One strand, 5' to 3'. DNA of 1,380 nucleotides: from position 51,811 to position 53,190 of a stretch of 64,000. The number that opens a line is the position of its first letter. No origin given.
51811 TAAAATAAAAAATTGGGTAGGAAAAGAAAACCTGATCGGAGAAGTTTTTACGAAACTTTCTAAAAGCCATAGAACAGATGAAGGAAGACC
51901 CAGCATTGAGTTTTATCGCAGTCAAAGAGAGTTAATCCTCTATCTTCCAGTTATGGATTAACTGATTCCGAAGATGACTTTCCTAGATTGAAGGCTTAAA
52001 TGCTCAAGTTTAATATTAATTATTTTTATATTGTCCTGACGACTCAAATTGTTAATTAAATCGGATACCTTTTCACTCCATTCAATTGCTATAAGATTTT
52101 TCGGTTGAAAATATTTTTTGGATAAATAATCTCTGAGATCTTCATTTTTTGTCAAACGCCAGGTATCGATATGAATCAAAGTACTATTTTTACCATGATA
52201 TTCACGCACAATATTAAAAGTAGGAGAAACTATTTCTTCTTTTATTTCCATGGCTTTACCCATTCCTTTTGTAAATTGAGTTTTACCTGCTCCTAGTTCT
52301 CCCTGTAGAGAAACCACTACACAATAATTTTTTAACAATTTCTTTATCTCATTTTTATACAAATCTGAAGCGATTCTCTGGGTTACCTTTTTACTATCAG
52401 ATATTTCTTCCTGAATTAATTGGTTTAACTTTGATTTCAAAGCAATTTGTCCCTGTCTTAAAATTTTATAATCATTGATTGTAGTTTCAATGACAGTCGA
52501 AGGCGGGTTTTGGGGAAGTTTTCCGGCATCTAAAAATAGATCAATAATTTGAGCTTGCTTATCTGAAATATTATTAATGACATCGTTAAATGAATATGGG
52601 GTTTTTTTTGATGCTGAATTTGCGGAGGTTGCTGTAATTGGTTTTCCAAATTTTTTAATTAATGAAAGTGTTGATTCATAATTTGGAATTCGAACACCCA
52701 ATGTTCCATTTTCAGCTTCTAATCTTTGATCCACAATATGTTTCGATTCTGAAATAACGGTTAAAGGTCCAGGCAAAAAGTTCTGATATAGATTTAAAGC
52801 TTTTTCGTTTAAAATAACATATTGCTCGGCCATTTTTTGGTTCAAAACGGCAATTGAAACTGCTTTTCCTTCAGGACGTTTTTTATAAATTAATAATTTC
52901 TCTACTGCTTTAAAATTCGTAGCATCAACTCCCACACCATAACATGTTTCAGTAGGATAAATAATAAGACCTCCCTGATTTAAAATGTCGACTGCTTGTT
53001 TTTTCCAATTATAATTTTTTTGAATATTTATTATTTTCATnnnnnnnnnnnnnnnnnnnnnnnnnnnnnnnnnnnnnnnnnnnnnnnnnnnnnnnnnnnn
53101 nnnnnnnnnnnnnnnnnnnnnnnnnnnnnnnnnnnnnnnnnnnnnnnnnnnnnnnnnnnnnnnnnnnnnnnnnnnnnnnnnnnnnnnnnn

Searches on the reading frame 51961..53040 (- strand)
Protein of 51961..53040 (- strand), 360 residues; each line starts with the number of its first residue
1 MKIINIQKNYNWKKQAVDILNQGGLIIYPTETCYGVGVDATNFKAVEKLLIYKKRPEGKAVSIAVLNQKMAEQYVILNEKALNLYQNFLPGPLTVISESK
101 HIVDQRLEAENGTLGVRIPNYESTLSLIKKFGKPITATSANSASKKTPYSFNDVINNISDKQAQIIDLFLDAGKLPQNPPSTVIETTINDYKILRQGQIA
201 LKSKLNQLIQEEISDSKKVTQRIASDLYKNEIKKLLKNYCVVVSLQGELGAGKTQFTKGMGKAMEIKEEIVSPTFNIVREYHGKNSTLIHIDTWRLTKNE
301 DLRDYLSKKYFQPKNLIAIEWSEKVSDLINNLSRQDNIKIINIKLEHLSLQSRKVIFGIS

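Call 13: find_related_loci(query=window:51961-53040:-, collection=genome_contigs, flank=4000)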
Query seq(360 aa) (360 aa) in genome_contigs; peptide patterns used: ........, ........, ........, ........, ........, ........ (x = any residue, [..] = any of these).
143 stretches matched a pattern; 1 encode a relative of the query (tblastn E <= 1e-3); 1 distinct loci.
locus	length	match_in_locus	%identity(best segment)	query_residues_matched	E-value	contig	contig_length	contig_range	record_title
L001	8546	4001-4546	26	14-197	3e-15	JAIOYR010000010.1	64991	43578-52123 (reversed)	MAG: Taibaiella sp. isolate Tobar12.5m-G18 Tobar12-5m-C334, whole genome shotgun sequence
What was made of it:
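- Tried and rejected: It returned a single irrelevant Bacteroidota locus and used up the only scan (call 13).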

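Call 14: find_homologous_proteins(query=window:51961-53040:-, max_evalue=1e-10)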
Query seq(360 aa) (360 aa): 2741 proteins with E <= 1e-10 among 7261 candidates; the best 120 are listed.
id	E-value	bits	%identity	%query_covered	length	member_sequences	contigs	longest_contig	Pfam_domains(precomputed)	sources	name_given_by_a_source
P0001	5.7e-230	780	100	100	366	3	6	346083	PF01300.25,PF02367.24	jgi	-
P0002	8.7e-131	454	59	98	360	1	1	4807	PF01300.25,PF02367.24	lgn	-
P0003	4.7e-121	422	56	99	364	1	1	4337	PF01300.25,PF02367.24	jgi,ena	-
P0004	6.3e-120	418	56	97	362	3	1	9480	PF01300.25,PF02367.24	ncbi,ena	-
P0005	1.4e-117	411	56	96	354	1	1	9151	PF01300.25,PF02367.24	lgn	-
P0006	3.8e-112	393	54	91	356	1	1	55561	PF01300.25,PF02367.24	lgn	-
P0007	1.0e-111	391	54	91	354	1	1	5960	PF01300.25,PF02367.24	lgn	-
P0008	9.4e-108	378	52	99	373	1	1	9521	PF01300.25,PF02367.24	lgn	-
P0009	1.5e-107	378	51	99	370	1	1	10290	PF01300.25,PF02367.24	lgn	-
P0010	2.9e-107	377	52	95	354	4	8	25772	PF01300.25,PF02367.24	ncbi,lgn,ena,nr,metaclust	ncbi:MAG: Translation factor SUA5 [Candidatus Levybacteria bacterium GW2011_GWA2_40_8]|nr:MAG: Trans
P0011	9.3e-107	375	52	95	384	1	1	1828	PF01300.25,PF02367.24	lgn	-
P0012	1.0e-106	375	50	99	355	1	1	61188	PF01300.25,PF02367.24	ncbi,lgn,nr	ncbi:MAG: threonylcarbamoyl-AMP synthase [Candidatus Nealsonbacteria bacterium]|nr:threonylcarbamoyl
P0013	2.0e-106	374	52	88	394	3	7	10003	PF01300.25,PF02367.24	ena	-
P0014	3.0e-106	373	50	99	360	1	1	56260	PF01300.25,PF02367.24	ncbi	-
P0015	6.5e-106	372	49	100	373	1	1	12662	PF01300.25,PF02367.24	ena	-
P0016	7.2e-106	372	54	93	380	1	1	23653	PF01300.25,PF02367.24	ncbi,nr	ncbi:threonylcarbamoyl-AMP synthase [Candidatus Roizmanbacteria bacterium]|nr:threonylcarbamoyl-AMP 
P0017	2.2e-105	371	48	99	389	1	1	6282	PF01300.25,PF02367.24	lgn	-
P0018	6.3e-105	369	53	94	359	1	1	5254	PF01300.25,PF02367.24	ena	-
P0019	6.7e-105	369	51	92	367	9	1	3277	PF01300.25,PF02367.24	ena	-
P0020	9.3e-105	369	49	100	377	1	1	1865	PF01300.25,PF02367.24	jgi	jgi:L-threonylcarbamoyladenylate synthase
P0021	1.5e-104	368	49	99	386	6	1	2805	PF01300.25,PF02367.24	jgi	-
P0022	1.8e-104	368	50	99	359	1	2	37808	PF01300.25,PF02367.24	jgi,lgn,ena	-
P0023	2.2e-104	367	51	99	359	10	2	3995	PF01300.25,PF02367.24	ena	-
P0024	2.6e-104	367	51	98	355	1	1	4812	PF01300.25,PF02367.24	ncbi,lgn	-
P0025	4.3e-104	366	50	94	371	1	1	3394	PF01300.25,PF02367.24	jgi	jgi:L-threonylcarbamoyladenylate synthase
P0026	5.4e-104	366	50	95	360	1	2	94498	PF01300.25,PF02367.24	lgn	-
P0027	1.1e-103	365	50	99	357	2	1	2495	PF01300.25,PF02367.24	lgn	-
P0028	1.4e-103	365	49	96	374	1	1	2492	PF01300.25,PF02367.24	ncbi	-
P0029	2.3e-103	364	51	92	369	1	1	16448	PF01300.25,PF02367.24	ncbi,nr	ncbi:threonylcarbamoyl-AMP synthase [Candidatus Roizmanbacteria bacterium]|nr:threonylcarbamoyl-AMP 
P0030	2.4e-103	364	50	99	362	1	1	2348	PF01300.25,PF02367.24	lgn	-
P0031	2.6e-103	364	49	94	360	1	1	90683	PF01300.25,PF02367.24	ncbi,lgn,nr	ncbi:MAG: L-threonylcarbamoyladenylate synthase [bacterium]|nr:L-threonylcarbamoyladenylate synthase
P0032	2.6e-103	364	51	99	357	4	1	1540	PF01300.25,PF02367.24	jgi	-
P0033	3.5e-103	363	48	98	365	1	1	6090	PF01300.25,PF02367.24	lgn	-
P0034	4.0e-103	363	49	96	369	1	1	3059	PF01300.25,PF02367.24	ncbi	-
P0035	7.7e-103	362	50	98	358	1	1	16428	PF01300.25,PF02367.24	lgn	-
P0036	9.0e-103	362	46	96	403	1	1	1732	PF01300.25,PF02367.24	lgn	-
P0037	1.6e-102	361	50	99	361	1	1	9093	PF01300.25,PF02367.24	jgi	-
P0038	1.7e-102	361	50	88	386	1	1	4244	PF01300.25,PF02367.24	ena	-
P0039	2.0e-102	361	49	99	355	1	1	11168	PF01300.25,PF02367.24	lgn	-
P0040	3.2e-102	360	48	99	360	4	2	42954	PF01300.25,PF02367.24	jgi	-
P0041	3.5e-102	360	52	99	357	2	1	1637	PF01300.25,PF02367.24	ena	-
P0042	5.2e-102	360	50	96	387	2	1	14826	PF01300.25,PF02367.24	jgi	-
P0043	6.7e-102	359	49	99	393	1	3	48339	PF01300.25,PF02367.24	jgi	jgi:L-threonylcarbamoyladenylate synthase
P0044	9.5e-102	359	51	99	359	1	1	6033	PF01300.25,PF02367.24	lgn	-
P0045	1.1e-101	358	52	91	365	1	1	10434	PF01300.25,PF02367.24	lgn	-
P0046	1.6e-101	358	50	93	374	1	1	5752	PF01300.25,PF02367.24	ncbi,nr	ncbi:MAG: L-threonylcarbamoyladenylate synthase [Candidatus Roizmanbacteria bacterium]|nr:L-threonyl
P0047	1.9e-101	358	48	100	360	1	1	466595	PF01300.25,PF02367.24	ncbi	ncbi:MAG: L-threonylcarbamoyladenylate synthase [Microgenomates group bacterium]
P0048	1.9e-101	358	51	89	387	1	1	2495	PF01300.25,PF02367.24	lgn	-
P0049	2.4e-101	357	51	99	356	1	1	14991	PF01300.25,PF02367.24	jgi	-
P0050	2.7e-101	357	51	95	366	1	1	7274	PF01300.25,PF02367.24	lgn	-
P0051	4.2e-101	357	49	98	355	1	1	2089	PF01300.25,PF02367.24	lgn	-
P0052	4.5e-101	356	48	99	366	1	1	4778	PF01300.25,PF02367.24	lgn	-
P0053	7.2e-101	356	49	99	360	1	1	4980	PF01300.25,PF02367.24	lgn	-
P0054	7.6e-101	356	48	99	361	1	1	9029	PF01300.25,PF02367.24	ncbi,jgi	-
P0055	8.1e-101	356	50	94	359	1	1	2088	PF01300.25,PF02367.24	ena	-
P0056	8.1e-101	356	44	95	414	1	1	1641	PF01300.25,PF02367.24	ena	-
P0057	1.1e-100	355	50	95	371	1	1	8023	PF01300.25,PF02367.24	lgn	-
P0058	1.1e-100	355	50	96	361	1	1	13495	PF01300.25,PF02367.24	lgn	-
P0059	1.2e-100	355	46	99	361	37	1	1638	PF01300.25,PF02367.24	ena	-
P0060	1.5e-100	355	53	94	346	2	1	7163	PF01300.25,PF02367.24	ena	-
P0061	1.8e-100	355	48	99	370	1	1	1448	PF01300.25,PF02367.24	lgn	-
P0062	2.5e-100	354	50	92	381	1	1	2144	PF01300.25,PF02367.24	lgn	-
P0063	3.4e-100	354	53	99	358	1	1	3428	PF01300.25,PF02367.24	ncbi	-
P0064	4.2e-100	353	52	93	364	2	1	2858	PF01300.25,PF02367.24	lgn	-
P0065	4.8e-100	353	46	100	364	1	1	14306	PF01300.25,PF02367.24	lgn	-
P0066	6.6e-100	353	48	98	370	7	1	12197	PF01300.25,PF02367.24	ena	-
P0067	8.0e-100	352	49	96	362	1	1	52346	PF01300.25,PF02367.24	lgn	-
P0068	8.8e-100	352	49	94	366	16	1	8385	PF01300.25,PF02367.24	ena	-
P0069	9.0e-100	352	50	100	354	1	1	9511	PF01300.25,PF02367.24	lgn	-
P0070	9.0e-100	352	51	95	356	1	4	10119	PF01300.25,PF02367.24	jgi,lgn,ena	-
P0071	9.1e-100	352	51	95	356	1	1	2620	PF01300.25,PF02367.24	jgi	-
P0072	1.3e-99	352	48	96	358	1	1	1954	PF01300.25,PF02367.24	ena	-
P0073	1.4e-99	352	47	95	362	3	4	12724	PF01300.25,PF02367.24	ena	-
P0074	1.7e-99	351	49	99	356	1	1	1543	PF01300.25,PF02367.24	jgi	jgi:L-threonylcarbamoyladenylate synthase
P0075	2.4e-99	351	50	95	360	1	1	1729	PF01300.25,PF02367.24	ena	-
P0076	2.4e-99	351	49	100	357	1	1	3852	PF01300.25,PF02367.24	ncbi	-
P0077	2.4e-99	351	51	95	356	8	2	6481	PF01300.25,PF02367.24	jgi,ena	-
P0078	3.1e-99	350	51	96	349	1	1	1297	PF01300.25,PF02367.24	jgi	jgi:L-threonylcarbamoyladenylate synthase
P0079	3.7e-99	350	47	99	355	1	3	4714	PF01300.25,PF02367.24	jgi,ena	-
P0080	4.3e-99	350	53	91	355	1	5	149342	PF01300.25,PF02367.24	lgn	-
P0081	5.3e-99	350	47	98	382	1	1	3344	PF01300.25,PF02367.24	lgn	-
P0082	5.7e-99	350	49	92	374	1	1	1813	PF01300.25,PF02367.24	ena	-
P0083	6.2e-99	349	51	95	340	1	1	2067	PF01300.25,PF02367.24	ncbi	-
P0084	7.8e-99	349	48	100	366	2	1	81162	PF01300.25,PF02367.24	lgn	-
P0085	9.6e-99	349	48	99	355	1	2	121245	PF01300.25,PF02367.24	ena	-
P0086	9.7e-99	349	52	89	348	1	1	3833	PF01300.25,PF02367.24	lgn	-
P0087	1.0e-98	349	50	99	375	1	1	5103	PF01300.25,PF02367.24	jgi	jgi:L-threonylcarbamoyladenylate synthase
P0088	1.2e-98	349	49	94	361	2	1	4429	PF01300.25,PF02367.24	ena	-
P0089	1.2e-98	348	51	95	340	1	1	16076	PF01300.25,PF02367.24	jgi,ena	-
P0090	1.5e-98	348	48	99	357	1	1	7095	PF01300.25,PF02367.24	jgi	jgi:L-threonylcarbamoyladenylate synthase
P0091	1.6e-98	348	48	99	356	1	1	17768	PF01300.25,PF02367.24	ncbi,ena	-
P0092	1.6e-98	348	51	95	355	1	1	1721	PF01300.25,PF02367.24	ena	-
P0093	2.0e-98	348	50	95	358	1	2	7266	PF01300.25,PF02367.24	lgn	-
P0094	2.5e-98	347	49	96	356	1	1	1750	PF01300.25,PF02367.24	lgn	-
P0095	2.9e-98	347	47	98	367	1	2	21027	PF01300.25,PF02367.24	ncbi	-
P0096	3.0e-98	347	51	96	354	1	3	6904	PF01300.25,PF02367.24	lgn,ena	-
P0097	3.0e-98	347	47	99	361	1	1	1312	PF01300.25,PF02367.24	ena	-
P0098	4.3e-98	347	52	90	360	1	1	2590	PF01300.25,PF02367.24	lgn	-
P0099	4.7e-98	347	48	99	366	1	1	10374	PF01300.25,PF02367.24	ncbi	-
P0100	4.8e-98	347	47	99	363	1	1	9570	PF01300.25,PF02367.24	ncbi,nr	ncbi:MAG: L-threonylcarbamoyladenylate synthase [bacterium]|nr:L-threonylcarbamoyladenylate synthase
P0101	5.1e-98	346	50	95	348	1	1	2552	PF01300.25,PF02367.24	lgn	-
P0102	5.5e-98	346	50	94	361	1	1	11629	PF01300.25,PF02367.24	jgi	jgi:L-threonylcarbamoyladenylate synthase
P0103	5.6e-98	346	48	93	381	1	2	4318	PF01300.25,PF02367.24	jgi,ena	-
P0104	6.2e-98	346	48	94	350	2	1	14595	PF01300.25,PF02367.24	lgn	-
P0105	6.2e-98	346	50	98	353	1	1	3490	PF01300.25,PF02367.24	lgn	-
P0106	6.5e-98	346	47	96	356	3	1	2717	PF01300.25,PF02367.24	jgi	-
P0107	6.8e-98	346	49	95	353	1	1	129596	PF01300.25,PF02367.24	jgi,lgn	jgi:L-threonylcarbamoyladenylate synthase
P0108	7.3e-98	346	48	100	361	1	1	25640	PF01300.25,PF02367.24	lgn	-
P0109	7.4e-98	346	52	93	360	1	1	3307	PF01300.25,PF02367.24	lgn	-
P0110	7.9e-98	346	46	99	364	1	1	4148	PF01300.25,PF02367.24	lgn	-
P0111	8.2e-98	346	46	99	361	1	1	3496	PF01300.25,PF02367.24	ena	-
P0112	1.0e-97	345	51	95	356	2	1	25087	PF01300.25,PF02367.24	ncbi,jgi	-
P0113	1.0e-97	345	48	99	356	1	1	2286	PF01300.25,PF02367.24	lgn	-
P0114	1.1e-97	345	48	99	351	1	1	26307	PF01300.25,PF02367.24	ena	-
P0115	1.2e-97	345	48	99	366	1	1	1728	PF01300.25,PF02367.24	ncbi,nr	ncbi:MAG: L-threonylcarbamoyladenylate synthase [bacterium]|nr:L-threonylcarbamoyladenylate synthase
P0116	1.2e-97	345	50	91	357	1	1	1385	PF01300.25,PF02367.24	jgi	jgi:L-threonylcarbamoyladenylate synthase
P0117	1.3e-97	345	49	100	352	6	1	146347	PF01300.25,PF02367.24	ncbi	-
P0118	1.3e-97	345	51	92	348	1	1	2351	PF01300.25,PF02367.24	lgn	-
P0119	1.5e-97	345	51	96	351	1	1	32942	PF01300.25,PF02367.24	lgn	-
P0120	1.6e-97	345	52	98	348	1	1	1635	PF01300.25,PF02367.24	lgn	-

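Call 15: find_encoding_contigs(protein=P0001, flank=3000, max_places=6)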
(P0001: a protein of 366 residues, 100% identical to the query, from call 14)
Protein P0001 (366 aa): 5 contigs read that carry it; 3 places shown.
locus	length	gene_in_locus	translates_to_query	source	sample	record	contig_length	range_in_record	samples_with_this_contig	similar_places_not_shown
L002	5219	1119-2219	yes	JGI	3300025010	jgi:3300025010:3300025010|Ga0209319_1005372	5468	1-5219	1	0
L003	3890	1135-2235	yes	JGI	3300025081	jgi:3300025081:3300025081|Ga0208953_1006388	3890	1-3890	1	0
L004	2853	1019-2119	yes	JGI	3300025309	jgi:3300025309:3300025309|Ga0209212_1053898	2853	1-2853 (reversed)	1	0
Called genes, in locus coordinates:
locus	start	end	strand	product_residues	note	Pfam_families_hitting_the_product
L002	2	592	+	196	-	?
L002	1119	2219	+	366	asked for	PF01300:Sua5_yciO_yrdC, PF02367:TsaE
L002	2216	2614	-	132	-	-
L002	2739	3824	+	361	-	PF22521:HypF_C_2 (faint), PF00814:TsaD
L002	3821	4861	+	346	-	PF04055:Radical_SAM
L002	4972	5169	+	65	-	-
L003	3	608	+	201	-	PF00679:EFG_C, PF21018:BipA_C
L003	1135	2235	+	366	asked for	PF01300:Sua5_yciO_yrdC, PF02367:TsaE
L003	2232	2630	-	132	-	-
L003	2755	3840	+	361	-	PF22521:HypF_C_2 (faint), PF00814:TsaD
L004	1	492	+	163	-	?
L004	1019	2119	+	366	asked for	PF01300:Sua5_yciO_yrdC, PF02367:TsaE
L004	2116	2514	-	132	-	-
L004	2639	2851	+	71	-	?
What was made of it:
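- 51958..53040 (-): tsaC-tsaE fusion gene (Sua5/YrdC + TsaE), start ATG 53040-53038. Pfam PF01300 and PF02367 (calls 14, 15).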

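Call 16: find_encoding_contigs(protein=P0002, flank=4000, max_places=4)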
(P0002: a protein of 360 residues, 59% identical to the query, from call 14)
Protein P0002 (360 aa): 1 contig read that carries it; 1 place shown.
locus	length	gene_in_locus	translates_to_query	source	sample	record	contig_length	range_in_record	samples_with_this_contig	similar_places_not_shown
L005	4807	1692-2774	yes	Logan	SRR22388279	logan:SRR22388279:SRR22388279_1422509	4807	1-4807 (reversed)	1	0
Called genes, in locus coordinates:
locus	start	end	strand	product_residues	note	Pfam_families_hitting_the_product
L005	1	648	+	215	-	?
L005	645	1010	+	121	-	PF08378:NERD (weak), PF02021:UPF0102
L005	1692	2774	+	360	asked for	PF01300:Sua5_yciO_yrdC, PF02367:TsaE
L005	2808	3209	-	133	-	PF11969:DcpS_C, PF01230:HIT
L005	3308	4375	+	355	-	PF00814:TsaD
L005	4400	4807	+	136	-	?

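Call 21: find_encoding_contigs(protein=P0003, flank=3000, max_places=3)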
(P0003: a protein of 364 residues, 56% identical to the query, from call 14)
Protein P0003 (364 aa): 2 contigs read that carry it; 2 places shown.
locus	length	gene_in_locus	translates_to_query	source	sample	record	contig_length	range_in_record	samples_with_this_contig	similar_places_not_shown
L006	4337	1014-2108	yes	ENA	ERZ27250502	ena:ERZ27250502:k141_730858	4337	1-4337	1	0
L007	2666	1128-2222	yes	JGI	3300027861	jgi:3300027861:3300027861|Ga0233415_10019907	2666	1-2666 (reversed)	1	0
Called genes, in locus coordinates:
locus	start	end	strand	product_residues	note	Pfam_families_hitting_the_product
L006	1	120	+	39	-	?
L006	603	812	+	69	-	PF00293:NUDIX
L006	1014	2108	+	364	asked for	PF01300:Sua5_yciO_yrdC, PF02367:TsaE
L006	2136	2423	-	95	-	-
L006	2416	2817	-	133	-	PF11969:DcpS_C, PF01230:HIT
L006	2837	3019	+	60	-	-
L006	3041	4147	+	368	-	PF00814:TsaD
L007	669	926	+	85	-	PF00293:NUDIX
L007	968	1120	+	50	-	-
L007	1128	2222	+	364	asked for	PF01300:Sua5_yciO_yrdC, PF02367:TsaE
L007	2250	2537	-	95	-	-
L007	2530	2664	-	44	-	?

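Call 22: find_encoding_contigs(protein=P0004, flank=3000, max_places=3)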
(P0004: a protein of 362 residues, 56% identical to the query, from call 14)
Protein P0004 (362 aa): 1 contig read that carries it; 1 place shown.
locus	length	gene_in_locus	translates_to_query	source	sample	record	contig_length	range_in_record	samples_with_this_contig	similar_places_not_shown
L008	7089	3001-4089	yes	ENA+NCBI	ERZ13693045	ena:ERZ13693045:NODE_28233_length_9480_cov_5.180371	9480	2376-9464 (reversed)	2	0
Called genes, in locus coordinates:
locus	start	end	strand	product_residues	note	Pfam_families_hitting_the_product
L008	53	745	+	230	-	PF05901:Excalibur (weak)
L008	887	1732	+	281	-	-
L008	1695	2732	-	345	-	PF04055:Radical_SAM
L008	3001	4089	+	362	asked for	PF01300:Sua5_yciO_yrdC, PF02367:TsaE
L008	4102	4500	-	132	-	PF14526:Cass2 (weak)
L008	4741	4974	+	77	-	-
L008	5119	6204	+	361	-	PF00814:TsaD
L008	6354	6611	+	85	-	PF09527:ATPase_gene1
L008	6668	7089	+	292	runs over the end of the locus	PF00119:ATP-synt_A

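Call 23: find_encoding_contigs(protein=P0005, flank=3000, max_places=3)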
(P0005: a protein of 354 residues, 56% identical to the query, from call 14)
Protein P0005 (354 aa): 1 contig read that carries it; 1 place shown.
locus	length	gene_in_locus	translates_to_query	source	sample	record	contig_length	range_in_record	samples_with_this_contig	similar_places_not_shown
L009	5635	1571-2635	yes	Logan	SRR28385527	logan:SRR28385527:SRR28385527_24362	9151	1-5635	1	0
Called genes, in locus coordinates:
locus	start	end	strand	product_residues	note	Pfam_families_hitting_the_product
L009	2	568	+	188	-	?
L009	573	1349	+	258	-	PF05066:HARE-HTH, PF11645:PDDEXK_5 (weak)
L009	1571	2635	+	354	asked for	PF01300:Sua5_yciO_yrdC, PF02367:TsaE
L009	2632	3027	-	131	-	-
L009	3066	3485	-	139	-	PF11969:DcpS_C, PF01230:HIT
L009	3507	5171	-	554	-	-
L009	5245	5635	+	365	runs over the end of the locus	PF22521:HypF_C_2 (faint), PF00814:TsaD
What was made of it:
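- In L005, L006, L008 and L009 the upstream gene is not typA, and in L008 it is on the opposite strand (calls 16, 21-23).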

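Call 24: find_encoding_contigs(protein=P0006, flank=3000, max_places=3)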
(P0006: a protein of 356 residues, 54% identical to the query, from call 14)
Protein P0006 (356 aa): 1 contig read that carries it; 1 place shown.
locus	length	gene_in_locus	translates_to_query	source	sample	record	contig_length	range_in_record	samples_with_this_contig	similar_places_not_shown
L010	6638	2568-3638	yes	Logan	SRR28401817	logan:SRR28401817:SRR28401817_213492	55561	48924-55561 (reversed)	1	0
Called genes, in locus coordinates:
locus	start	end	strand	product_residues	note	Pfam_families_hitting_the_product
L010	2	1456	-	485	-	?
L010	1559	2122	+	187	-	PF01121:CoaE (faint), PF13189:Cytidylate_kin2, PF13238:AAA_18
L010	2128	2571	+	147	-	PF00293:NUDIX, PF14815:NUDIX_4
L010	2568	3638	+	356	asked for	PF01300:Sua5_yciO_yrdC, PF02367:TsaE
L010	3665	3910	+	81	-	-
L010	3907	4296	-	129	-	PF11969:DcpS_C, PF01230:HIT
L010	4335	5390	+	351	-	PF00814:TsaD, PF22521:HypF_C_2 (weak)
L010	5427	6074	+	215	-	-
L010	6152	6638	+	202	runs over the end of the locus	PF18915:DUF5667 (weak)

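Call 26: find_encoding_contigs(protein=P0008, flank=2500, max_places=3)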
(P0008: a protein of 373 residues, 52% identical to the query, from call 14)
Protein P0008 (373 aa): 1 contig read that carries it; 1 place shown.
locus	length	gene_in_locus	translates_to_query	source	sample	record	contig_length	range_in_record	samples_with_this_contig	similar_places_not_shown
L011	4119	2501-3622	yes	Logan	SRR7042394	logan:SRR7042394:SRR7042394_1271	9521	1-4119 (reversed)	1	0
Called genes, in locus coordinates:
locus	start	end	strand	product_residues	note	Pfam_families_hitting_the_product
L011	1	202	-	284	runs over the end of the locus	PF00535:Glycos_transf_2, PF10111:Glyco_tranf_2_2 (faint), PF13641:Glyco_tranf_2_3, PF13712:Glyco_tranf_2_5 (faint)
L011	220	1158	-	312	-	PF00535:Glycos_transf_2, PF13641:Glyco_tranf_2_3, PF10111:Glyco_tranf_2_2 (faint), PF13506:Glyco_transf_21 (faint), PF13632:Glyco_trans_2_3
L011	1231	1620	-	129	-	PF01894:YjbQ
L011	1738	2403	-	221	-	PF00753:Lactamase_B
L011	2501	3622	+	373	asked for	PF01300:Sua5_yciO_yrdC, PF02367:TsaE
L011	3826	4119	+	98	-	?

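Call 27: find_encoding_contigs(protein=P0009, flank=2500, max_places=3)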
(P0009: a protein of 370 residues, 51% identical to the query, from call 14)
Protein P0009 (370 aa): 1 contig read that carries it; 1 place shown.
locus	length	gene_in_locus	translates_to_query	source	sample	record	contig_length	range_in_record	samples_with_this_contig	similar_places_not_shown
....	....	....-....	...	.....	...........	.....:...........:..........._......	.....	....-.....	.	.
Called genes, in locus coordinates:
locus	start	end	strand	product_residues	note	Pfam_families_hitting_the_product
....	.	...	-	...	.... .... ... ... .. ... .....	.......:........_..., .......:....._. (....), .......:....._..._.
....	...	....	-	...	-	-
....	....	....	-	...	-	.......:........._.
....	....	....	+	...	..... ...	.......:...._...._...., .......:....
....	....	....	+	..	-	?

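Call 28: find_encoding_contigs(protein=P0010, flank=2500, max_places=6)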
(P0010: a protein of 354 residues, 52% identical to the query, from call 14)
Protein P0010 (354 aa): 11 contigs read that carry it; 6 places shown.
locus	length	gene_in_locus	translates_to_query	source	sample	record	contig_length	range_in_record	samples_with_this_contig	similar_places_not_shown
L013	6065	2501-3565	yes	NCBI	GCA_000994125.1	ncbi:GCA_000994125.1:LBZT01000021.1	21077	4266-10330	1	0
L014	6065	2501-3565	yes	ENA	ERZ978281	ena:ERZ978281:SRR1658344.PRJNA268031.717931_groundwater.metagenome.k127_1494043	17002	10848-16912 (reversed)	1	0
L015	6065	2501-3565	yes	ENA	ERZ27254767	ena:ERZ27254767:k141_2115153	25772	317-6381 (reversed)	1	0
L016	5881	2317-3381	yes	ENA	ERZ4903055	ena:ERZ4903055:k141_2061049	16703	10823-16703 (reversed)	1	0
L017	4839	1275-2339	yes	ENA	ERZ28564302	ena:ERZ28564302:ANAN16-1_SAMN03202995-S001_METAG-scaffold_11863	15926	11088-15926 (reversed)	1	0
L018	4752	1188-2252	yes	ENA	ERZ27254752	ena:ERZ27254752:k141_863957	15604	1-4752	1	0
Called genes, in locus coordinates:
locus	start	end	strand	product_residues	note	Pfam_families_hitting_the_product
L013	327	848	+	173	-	PF13683:rve_3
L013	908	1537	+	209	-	PF13189:Cytidylate_kin2, PF13238:AAA_18 (weak)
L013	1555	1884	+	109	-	PF13189:Cytidylate_kin2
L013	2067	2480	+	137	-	PF00293:NUDIX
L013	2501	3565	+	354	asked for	PF01300:Sua5_yciO_yrdC, PF02367:TsaE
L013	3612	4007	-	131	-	PF11969:DcpS_C, PF01230:HIT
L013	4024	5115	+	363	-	PF00814:TsaD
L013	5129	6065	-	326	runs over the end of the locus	-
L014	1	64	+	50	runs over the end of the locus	?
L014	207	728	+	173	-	PF13683:rve_3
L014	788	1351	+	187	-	PF13189:Cytidylate_kin2, PF13238:AAA_18 (weak)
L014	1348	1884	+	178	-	PF13238:AAA_18, PF13189:Cytidylate_kin2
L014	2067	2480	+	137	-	PF00293:NUDIX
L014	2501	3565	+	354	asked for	PF01300:Sua5_yciO_yrdC, PF02367:TsaE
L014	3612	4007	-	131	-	PF11969:DcpS_C, PF01230:HIT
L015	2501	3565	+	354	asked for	PF01300:Sua5_yciO_yrdC, PF02367:TsaE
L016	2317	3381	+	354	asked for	PF01300:Sua5_yciO_yrdC, PF02367:TsaE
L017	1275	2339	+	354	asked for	PF01300:Sua5_yciO_yrdC, PF02367:TsaE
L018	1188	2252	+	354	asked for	PF01300:Sua5_yciO_yrdC, PF02367:TsaE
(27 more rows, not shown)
